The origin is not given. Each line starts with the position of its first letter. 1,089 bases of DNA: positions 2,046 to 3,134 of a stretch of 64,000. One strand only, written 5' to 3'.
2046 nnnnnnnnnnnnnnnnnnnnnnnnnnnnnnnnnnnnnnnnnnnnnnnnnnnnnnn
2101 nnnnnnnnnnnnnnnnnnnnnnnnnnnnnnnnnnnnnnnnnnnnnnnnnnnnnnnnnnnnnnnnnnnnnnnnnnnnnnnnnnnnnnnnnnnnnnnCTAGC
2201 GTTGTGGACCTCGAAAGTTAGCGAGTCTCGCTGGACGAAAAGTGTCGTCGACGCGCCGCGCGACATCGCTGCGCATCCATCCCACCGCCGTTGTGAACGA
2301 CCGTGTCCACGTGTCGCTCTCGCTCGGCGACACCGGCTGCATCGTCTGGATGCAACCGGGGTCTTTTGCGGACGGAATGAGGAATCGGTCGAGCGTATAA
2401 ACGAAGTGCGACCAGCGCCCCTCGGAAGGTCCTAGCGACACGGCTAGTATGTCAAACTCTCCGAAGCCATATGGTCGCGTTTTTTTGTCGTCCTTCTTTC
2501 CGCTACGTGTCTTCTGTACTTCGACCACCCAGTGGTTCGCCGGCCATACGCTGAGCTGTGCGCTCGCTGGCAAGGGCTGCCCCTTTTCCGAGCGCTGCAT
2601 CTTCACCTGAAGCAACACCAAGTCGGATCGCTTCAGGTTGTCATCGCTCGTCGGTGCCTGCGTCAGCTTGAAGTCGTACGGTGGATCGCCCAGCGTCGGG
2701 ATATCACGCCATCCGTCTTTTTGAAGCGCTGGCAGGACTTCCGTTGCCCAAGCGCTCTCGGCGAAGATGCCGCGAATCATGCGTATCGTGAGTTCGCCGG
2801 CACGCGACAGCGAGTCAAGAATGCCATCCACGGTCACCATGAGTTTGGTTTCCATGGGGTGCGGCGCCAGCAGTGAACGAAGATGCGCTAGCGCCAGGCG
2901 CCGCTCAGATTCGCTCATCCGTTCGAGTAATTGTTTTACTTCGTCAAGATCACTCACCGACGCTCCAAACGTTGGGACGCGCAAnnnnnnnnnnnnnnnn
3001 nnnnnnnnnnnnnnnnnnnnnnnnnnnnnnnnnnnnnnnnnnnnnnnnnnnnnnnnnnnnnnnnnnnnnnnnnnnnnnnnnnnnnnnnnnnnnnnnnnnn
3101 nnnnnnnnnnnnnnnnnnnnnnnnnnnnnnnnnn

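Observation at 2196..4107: Candidate new RM system: M.PvuII-like methylase divergent from an unrelated nuclease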

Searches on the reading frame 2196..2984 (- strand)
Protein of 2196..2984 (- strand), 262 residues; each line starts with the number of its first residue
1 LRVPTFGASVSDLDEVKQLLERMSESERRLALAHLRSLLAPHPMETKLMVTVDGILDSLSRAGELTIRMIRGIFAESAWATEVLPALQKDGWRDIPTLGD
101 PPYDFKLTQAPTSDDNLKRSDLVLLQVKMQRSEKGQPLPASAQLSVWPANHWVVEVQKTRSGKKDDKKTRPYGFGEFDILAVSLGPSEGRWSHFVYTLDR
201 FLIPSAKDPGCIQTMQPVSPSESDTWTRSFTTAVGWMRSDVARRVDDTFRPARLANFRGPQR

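Call 3: search_protein_families(library=pfam, proteins=[window:2196-2984:-], max_evalue=0.1)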
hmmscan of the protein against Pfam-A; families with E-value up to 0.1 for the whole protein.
window:2196-2984:- (262 aa): 0 families

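Call 5: search_solved_structures(query=window:2196-2984:-, max_evalue=10, show_alignments=2)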
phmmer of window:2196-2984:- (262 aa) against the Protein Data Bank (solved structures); distinct sequences matched with E-value up to 10: 1.
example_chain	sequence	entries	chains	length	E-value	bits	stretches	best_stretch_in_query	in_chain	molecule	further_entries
4dxw_A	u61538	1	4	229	1.4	11.2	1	10-91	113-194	Ion transport protein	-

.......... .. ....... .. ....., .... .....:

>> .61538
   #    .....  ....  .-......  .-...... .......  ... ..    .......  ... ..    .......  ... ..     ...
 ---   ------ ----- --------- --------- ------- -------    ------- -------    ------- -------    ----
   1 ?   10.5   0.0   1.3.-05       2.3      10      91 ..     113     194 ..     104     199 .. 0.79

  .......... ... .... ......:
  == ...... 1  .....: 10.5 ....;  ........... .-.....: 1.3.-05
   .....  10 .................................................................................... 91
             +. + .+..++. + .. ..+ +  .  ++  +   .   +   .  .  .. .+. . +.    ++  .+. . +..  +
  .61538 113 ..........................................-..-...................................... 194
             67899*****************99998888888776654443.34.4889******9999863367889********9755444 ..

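Call 7: find_homologous_proteins(query=window:2196-2984:-, max_evalue=0.001)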
Query window:2196-2984:- (262 aa): 171 proteins with E <= 0.001 among 1942 candidates; the best 120 are listed.
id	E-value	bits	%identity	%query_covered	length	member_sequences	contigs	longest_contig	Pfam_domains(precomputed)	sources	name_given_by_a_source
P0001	4.8e-166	568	100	97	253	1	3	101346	-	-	-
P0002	1.8e-79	285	55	95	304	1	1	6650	-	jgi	jgi:hypothetical protein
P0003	3.0e-79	284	52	97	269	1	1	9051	-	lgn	-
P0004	9.2e-78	279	53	90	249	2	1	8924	-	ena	-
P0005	1.3e-77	279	53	93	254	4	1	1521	-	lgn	-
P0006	2.8e-77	277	55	90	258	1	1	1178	-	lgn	-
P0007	7.6e-77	276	52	94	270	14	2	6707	-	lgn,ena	-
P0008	8.4e-77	276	55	90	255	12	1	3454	-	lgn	-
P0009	5.4e-76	273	55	90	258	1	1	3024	-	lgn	-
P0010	1.0e-75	272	54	94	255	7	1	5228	-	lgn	-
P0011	3.1e-75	271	51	96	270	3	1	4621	-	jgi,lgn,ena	jgi:hypothetical protein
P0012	6.4e-75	270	51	95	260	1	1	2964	-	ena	-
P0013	9.0e-75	269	51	93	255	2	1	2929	-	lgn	-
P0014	1.5e-74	268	52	97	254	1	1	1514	-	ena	-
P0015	1.8e-74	268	52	93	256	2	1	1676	-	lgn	-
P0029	1.4e-72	262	51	89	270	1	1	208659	-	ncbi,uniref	ncbi:hypothetical protein [Archangium sp.]|uniref:hypothetical protein n=1 Tax=Archangium sp. TaxID=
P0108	6.3e-45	171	41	87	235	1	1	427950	-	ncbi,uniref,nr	ncbi:hypothetical protein [Thetidibacter halocola]|uniref:Restriction endonuclease n=1 Tax=Thetidiba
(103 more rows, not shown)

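Call 8: search_protein_families(library=ncbifam, proteins=[window:2196-2984:-], max_evalue=0.1)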
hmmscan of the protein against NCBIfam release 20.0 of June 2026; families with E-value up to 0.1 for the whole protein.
window:2196-2984:- (262 aa): 0 families

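Call 9: search_protein_families(library=padloc, proteins=[window:2196-2984:-], max_evalue=0.1)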
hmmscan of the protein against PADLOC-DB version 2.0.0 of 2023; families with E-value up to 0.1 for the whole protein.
window:2196-2984:- (262 aa): 0 families

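Call 12: find_encoding_contigs(protein=P0001, flank=10000, max_places=4)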
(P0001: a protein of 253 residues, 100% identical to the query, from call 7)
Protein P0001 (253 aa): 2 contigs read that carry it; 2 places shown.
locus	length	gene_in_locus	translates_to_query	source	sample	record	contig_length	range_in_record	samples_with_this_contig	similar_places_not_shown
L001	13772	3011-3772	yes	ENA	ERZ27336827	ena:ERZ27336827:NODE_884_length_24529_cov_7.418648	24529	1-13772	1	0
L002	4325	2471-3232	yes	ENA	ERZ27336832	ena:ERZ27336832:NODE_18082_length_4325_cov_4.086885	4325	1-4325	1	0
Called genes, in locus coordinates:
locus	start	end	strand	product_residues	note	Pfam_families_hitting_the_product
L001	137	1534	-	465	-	-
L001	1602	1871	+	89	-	-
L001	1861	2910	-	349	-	PF01555:N6_N4_Mtase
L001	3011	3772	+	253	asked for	-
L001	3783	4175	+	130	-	-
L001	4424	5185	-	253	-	PF04098:Rad52_Rad22 (faint)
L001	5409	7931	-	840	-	-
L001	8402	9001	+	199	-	PF13392:HNH_3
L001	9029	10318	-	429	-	PF13481:AAA_25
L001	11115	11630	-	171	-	PF14464:Prok-JAB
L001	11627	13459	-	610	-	PF00899:ThiF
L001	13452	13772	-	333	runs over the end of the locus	PF18144:SMODS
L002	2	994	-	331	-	?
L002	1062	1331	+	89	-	-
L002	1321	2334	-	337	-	PF01555:N6_N4_Mtase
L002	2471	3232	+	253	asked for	-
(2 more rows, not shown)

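Call 13: find_encoding_contigs(protein=P0029, flank=6000, max_places=2)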
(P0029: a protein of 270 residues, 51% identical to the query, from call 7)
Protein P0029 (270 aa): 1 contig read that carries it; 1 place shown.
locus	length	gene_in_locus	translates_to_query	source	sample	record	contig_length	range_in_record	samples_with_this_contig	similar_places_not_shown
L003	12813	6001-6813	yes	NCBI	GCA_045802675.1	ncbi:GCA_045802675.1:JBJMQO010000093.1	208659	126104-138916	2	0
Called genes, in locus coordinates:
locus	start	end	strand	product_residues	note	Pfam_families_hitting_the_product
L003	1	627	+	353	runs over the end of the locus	PF01546:Peptidase_M20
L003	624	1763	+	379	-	PF02771:Acyl-CoA_dh_N, PF02770:Acyl-CoA_dh_M, PF00441:Acyl-CoA_dh_1, PF08028:Acyl-CoA_dh_2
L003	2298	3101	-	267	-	-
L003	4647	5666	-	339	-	PF01555:N6_N4_Mtase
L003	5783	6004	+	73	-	PF12728:HTH_17 (weak)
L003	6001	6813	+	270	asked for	-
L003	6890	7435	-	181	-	PF09535:Gmx_para_CXXCG (faint)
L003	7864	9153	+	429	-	PF03193:RsgA_GTPase (weak), PF01926:MMR_HSR1, PF04548:AIG1 (weak)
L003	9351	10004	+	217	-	PF00440:TetR_N, PF17940:TetR_C_31 (weak)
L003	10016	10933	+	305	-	PF04116:FA_hydroxylase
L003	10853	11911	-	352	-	-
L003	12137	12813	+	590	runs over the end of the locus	-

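Call 14: find_encoding_contigs(protein=P0108, flank=6000, max_places=2)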
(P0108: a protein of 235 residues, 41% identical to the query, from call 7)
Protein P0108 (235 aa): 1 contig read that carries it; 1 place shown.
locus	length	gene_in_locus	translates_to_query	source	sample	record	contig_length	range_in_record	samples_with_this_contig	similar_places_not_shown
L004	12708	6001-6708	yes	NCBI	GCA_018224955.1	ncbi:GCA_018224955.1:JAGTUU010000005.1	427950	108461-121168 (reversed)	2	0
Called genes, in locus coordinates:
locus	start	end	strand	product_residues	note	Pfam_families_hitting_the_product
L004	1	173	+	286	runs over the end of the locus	PF01063:Aminotran_4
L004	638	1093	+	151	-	PF00582:Usp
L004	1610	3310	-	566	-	PF00239:Resolvase, PF07508:Recombinase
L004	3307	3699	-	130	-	PF11149:DUF2924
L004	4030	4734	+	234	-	-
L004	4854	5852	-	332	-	PF01555:N6_N4_Mtase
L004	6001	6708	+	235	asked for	-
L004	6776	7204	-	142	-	-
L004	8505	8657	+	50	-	-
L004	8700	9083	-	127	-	-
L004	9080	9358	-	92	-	-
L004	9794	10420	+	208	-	PF09343:DUF2460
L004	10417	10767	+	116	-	-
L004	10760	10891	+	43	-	-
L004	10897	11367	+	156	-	PF00959:Phage_lysozyme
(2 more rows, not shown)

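Call 18: search_solved_structures(query=A2, max_evalue=10, show_alignments=3)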
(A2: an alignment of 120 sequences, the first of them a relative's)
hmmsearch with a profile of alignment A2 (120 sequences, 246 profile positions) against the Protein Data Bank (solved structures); distinct sequences matched with E-value up to 10: 0.

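Call 19: find_related_loci(query=A1, collection=genome_contigs, flank=6000)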
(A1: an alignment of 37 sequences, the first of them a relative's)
Query A1 (253 aa) in genome_contigs; peptide patterns used: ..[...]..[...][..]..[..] (x = any residue, [..] = any of these).
109 stretches matched a pattern; 97 encode a relative of the query (tblastn E <= 1e-3); the best 80 are kept; 80 distinct loci.
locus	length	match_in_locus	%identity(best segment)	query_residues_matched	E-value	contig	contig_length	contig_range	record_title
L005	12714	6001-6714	53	1-237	3e-79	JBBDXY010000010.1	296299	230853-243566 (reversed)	MAG: Gemmatimonadaceae bacterium isolate LejiaD_62_122 Lejia_D_52_length_296299_cov_77, whole genome shotgun sequence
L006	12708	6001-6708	53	1-236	3e-75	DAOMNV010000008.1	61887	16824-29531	MAG TPA_asm: Gemmatimonadaceae bacterium isolate AMR_MDS_5903 NODE_226_length_61887_cov_4.877038, whole genome shotgun s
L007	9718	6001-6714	51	1-237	1e-74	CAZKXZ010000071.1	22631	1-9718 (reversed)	MAG TPA_asm: uncultured Gemmatimonadales bacterium isolate SRP136066_co1_190 genome assembly, contig: NODE_2056_length_2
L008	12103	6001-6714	51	3-236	3e-72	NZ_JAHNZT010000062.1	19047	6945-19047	Citreicoccus inhibens strain M34 NODE_62_length_19047_cov_21.912421, whole genome shotgun sequence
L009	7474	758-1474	52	1-237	2e-71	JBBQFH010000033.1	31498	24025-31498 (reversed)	MAG: Gemmatimonadales bacterium isolate Co_metawrap_1038 Cmw_1038_k141_29444174_length_31498_cov_9.9989, whole genome sh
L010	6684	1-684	52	14-237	6e-70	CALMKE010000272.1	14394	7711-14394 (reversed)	MAG TPA_asm: uncultured Gemmatimonadetes bacterium isolate SRR6670122_bin.51_CONCOCT_v1.1_MAG genome assembly, contig: E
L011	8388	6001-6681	46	1-236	1e-60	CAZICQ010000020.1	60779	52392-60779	MAG TPA_asm: uncultured Gemmatimonadaceae bacterium isolate SRP272529_co2_327 genome assembly, contig: NODE_631_length_6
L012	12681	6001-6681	42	1-236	2e-55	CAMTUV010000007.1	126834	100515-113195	MAG: uncultured Nitrospirae bacterium isolate G03_MAG_00019 genome assembly, contig: G03_MAG_00019_000000000008, whole g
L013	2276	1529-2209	44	1-236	7e-56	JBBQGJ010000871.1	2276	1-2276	MAG: Mycobacteriales bacterium isolate Co_metawrap_967 Cmw_967_k141_8473024_length_2276_cov_8.0000, whole genome shotgun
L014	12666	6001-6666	42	6-236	4e-54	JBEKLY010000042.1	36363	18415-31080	MAG: Terriglobia bacterium isolate SPRUCE 381 SPRUCE_381_42, whole genome shotgun sequence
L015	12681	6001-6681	41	1-236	1e-51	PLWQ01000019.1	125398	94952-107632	MAG: Fibrobacteres bacterium isolate fen_1185 73.20120800_E1D.40_contig_3136, whole genome shotgun sequence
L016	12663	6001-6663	40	4-236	3e-51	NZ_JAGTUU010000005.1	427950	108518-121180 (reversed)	Thetidibacter halocola strain KMU-90 contig5, whole genome shotgun sequence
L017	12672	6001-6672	41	4-236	3e-51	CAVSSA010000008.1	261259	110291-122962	MAG: uncultured Acidobacteriota bacterium isolate MFD05580.bin.1.50 genome assembly, contig: contig_3501, whole genome s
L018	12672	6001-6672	41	4-236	3e-51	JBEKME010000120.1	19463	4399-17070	MAG: Terriglobia bacterium isolate SPRUCE 387 SPRUCE_387_120, whole genome shotgun sequence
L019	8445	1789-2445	40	1-236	2e-50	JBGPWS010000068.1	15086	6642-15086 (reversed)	MAG: Pyrinomonadaceae bacterium isolate OBJ1_062018_090_57 k141_753131_length_15086_cov_19.1667, whole genome shotgun se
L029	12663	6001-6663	41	1-230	3e-49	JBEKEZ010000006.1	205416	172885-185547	MAG: Terriglobia bacterium isolate SPRUCE 218 SPRUCE_218_6, whole genome shotgun sequence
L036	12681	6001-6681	40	4-236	1e-47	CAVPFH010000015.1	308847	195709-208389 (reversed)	MAG: uncultured Acidobacteriota bacterium isolate MFD10071.bin.2.26 genome assembly, contig: contig_36647, whole genome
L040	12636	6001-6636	43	1-230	2e-47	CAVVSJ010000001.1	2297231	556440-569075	MAG: uncultured Acidobacteriota bacterium isolate MFD02840.bin.1.264 genome assembly, contig: contig_11230, whole genome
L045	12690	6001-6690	39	3-238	9e-46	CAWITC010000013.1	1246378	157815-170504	MAG: uncultured Acidobacteriota bacterium isolate MFD09222.bin.1.238 genome assembly, contig: contig_78360, whole genome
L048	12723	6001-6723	34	5-248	3e-45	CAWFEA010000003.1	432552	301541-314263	MAG: uncultured Acidobacteriota bacterium isolate MFD05580.bin.2.70 genome assembly, contig: contig_12473, whole genome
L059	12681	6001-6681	37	6-238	8e-44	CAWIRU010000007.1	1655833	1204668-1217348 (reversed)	MAG: uncultured Acidobacteriota bacterium isolate MFD09222.bin.1.171 genome assembly, contig: contig_67006, whole genome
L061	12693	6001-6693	38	2-238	2e-43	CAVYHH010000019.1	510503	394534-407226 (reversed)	MAG: uncultured Acidobacteriota bacterium isolate MFD05377.bin.1.97 genome assembly, contig: contig_51086, whole genome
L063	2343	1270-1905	39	1-230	7e-43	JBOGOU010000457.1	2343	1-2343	MAG: Pyrinomonadaceae bacterium isolate H1-B1_maxbin2.bin.13 k127_1456461, whole genome shotgun sequence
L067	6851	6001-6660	35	7-236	2e-42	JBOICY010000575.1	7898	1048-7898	MAG: Methylococcales bacterium isolate H1-B1_metabat2.bin.32 k127_1895509, whole genome shotgun sequence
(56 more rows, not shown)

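Call 22: predict_structure(alignment_id=A2)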
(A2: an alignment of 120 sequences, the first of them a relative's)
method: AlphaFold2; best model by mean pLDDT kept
length: 253 residues; sequences in the alignment: 120
mean_pLDDT: 91.7   pTM: 0.85
mean pLDDT of the five models: 91.7, 91.7, 91.2, 91.2, 91.2
residues with pLDDT >= 90: 204; 70-90: 32; 50-70: 17; < 50: 0
segments of 3 or more residues with pLDDT < 50: none
pLDDT, mean of each block of 10 residues (from residue 1): 95 97 96 95 93 89 96 97 95 96 86 97 95 93 94 79 95 98 98 95 96 96 98 78 57 59
secondary structure, 60 per line:
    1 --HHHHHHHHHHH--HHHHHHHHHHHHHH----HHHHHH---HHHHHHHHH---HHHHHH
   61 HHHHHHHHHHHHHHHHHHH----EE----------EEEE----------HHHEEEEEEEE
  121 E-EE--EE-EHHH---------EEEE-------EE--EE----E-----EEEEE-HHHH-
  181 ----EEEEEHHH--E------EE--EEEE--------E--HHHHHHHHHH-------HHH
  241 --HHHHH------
elements in order: H3-13 H16-29 H34-39 H43-51 H55-79 E96-99 E113-121 E143-146 E170-174 H176-179 E185-189 E206-209 H221-230 H243-247

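Call 24: fold_search(model_id=the predicted structure, library=pdb)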
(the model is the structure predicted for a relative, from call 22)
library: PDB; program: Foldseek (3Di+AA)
matches with E <= 10: 85; with E <= 0.001: 1
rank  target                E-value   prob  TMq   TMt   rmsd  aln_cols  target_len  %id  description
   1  2ost_C                9.9e-05  1.00  0.35  0.57   5.5       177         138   18  The structure of a bacterial homing endonuclease : I-Ssp6803I (released 2007-03-20)
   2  1eo3_A                1.3e-02  0.25  0.19  0.19  17.0       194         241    9  INHIBITION OF ECORV ENDONUCLEASE BY DEOXYRIBO-3'-S-PHOSPHOROTHIOLATES: A HIGH RESOLUTION X-RAY CRYSTALLOGRAPHIC STUDY (released 2000-04-04)
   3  1eop_B                1.9e-02  0.35  0.22  0.23  17.1       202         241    9  ECORV BOUND TO COGNATE DNA (released 2000-04-04)
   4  1az0_A                3.8e-02  0.30  0.22  0.23  16.9       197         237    9  ECORV ENDONUCLEASE/DNA COMPLEX (released 1998-06-19)
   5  1stx_A                5.2e-02  0.44  0.27  0.28  10.0       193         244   10  Structure of the K38A mutant of EcoRV bound to cognate DNA and Mn2+ (released 2004-04-06)
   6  1bua_A                6.3e-02  0.54  0.30  0.32   9.8       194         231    8  STRUCTURAL AND ENERGETIC ORIGINS OF INDIRECT READOUT IN SITE-SPECIFIC DNA CLEAVAGE BY A RESTRICTION ENDONUCLEASE (released 1998-09-09)
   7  1gef_B                7.1e-02  0.85  0.29  0.56   5.8       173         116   13  Crystal structure of the archaeal holliday junction resolvase HJC (released 2001-03-21)
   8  2ge5_A                7.1e-02  0.21  0.23  0.26  16.9       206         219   11  EcoRV Restriction Endonuclease C-terminal deletion mutant/GATATC/Ca2+ (released 2006-07-04)
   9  2b0d_B                7.1e-02  0.18  0.21  0.22  15.1       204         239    8  EcoRV Restriction Endonuclease/GAATTC/Ca2+ (released 2005-09-27)
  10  1sx5_B                8.1e-02  0.23  0.24  0.25  16.6       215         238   10  K38A EcoRV bound to cleaved DNA and Mn2+: P1 crystal form (released 2004-04-06)
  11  1gef_E                8.6e-02  0.77  0.27  0.54   5.9       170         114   13  Crystal structure of the archaeal holliday junction resolvase HJC (released 2001-03-21)
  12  1bgb_B                8.6e-02  0.41  0.29  0.32  10.1       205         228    9  ECORV ENDONUCLEASE COMPLEX WITH 5'-CGGGATATCCC DNA (released 1998-10-28)
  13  1az0_B                9.8e-02  0.23  0.24  0.26  16.3       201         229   10  ECORV ENDONUCLEASE/DNA COMPLEX (released 1998-06-19)
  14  9qcc_M                1.1e-01  0.60  0.35  0.24   9.3       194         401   16  Activated XauSPARDA filament assembly with bound dsDNA substrate (released 2025-12-17)
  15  1eop_A                1.2e-01  0.23  0.24  0.26  17.1       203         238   11  ECORV BOUND TO COGNATE DNA (released 2000-04-04)
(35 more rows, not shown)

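Call 42: search_dna_similar(query=window:2196-2984:-, collection=plasmids, mode=protein, max_rows=20)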
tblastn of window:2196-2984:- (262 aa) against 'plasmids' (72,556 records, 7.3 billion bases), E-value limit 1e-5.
No match.

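Call 43: search_dna_similar(query=window:2196-2984:-, collection=phages, mode=protein, max_rows=20)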
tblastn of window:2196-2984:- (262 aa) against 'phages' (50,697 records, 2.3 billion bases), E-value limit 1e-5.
Records with a match: 1; places in all: 1; records where one place covers at least 80% of the query: 1.
Best place of each record, by identity: <60% 1.
By first word of the organism name: Dolichospermum 1.
By host as written in the record: Dolichospermum flos-aquae 1.
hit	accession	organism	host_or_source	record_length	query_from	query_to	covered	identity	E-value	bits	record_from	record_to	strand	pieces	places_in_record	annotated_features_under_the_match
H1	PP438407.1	Dolichospermum phage Dfl-JY14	Dolichospermum flos-aquae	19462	13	241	87%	36.1%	2e-25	110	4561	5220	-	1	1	hypothetical protein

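Call 44: get_annotated_region(hit=H1, flank=4000)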
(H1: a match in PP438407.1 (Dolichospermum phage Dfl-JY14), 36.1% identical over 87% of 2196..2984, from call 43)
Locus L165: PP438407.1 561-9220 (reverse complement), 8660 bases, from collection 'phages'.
description: Dolichospermum phage Dfl-JY14, complete genome.
organism: Dolichospermum phage Dfl-JY14 (NCBI taxid 3128130)
taxonomy: Viruses
host: Dolichospermum flos-aquae; source: China; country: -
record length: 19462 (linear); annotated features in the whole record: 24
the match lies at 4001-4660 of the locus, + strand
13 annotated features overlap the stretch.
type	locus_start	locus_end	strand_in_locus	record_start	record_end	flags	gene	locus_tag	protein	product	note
CDS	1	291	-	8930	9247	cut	-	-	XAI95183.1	hypothetical protein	-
CDS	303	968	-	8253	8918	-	-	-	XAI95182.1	DNA partitioning protein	-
CDS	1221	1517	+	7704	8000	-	-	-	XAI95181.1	hypothetical protein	-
CDS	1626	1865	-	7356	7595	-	-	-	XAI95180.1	hypothetical protein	-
CDS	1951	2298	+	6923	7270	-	-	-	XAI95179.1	hypothetical protein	-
CDS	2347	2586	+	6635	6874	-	-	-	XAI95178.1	hypothetical protein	-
CDS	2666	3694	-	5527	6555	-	-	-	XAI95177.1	hypothetical protein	-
CDS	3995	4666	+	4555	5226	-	-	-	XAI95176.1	hypothetical protein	-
CDS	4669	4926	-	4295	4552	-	-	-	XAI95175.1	hypothetical protein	-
CDS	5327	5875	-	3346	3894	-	-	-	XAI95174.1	hypothetical protein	-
CDS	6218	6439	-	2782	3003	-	-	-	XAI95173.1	hypothetical protein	-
CDS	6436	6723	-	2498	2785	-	-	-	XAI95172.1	hypothetical protein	-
CDS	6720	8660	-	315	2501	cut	-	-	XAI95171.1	hypothetical protein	-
